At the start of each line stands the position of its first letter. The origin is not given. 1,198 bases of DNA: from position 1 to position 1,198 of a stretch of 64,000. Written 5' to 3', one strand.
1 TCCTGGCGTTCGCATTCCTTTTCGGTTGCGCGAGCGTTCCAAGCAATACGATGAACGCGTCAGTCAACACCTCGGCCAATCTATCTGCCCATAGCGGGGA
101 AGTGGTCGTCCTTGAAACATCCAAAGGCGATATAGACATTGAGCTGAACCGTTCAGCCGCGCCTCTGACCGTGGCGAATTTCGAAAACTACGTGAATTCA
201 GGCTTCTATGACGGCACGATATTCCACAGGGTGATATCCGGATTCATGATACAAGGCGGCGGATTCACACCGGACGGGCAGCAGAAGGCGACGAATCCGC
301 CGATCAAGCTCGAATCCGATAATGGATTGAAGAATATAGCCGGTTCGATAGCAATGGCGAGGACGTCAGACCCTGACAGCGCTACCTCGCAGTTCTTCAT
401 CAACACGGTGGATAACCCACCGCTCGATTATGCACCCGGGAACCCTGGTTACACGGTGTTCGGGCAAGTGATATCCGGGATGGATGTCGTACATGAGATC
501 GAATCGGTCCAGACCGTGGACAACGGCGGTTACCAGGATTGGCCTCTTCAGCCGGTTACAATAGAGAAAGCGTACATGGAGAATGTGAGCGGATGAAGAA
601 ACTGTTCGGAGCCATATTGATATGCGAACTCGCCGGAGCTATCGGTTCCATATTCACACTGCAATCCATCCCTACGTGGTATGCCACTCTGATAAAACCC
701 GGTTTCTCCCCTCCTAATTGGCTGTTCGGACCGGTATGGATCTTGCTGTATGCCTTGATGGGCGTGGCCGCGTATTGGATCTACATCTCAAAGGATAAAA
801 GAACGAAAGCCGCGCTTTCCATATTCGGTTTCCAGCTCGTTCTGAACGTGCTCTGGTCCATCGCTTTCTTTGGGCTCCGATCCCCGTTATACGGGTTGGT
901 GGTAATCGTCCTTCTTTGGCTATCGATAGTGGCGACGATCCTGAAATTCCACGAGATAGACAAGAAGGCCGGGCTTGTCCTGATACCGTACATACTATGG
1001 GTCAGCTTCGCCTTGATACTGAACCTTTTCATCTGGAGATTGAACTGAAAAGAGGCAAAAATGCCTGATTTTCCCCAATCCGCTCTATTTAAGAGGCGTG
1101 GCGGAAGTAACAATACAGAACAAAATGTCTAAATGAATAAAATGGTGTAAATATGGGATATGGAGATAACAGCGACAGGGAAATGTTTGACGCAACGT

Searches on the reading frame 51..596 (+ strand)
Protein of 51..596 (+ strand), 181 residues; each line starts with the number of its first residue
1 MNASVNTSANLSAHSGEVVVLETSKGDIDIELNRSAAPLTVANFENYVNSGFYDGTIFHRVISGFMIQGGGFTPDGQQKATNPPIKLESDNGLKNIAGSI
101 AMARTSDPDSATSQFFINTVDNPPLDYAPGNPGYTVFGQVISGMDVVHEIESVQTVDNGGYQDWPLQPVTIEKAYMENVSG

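Call 44: search_protein_families(library=pfam, proteins=[window:51-596:+], max_evalue=0.001)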
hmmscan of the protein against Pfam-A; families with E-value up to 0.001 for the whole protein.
window:51-596:+ (181 aa): 1 family
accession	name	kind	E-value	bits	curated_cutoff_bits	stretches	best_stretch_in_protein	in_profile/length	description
PF00160.26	Pro_isomerase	-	1.5e-48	165.5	21.7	1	19-174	2-157/159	Cyclophilin type peptidyl-prolyl cis-trans isomerase/CLD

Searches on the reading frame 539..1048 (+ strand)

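Call 44: search_protein_families(library=pfam, proteins=[window:539-1048:+], max_evalue=0.001)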
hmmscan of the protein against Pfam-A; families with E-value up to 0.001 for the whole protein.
window:539-1048:+ (169 aa): 1 family
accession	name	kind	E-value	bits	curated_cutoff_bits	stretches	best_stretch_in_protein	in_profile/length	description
PF03073.20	TspO_MBR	-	1.5e-48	164.7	24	1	25-167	1-145/145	TspO/MBR family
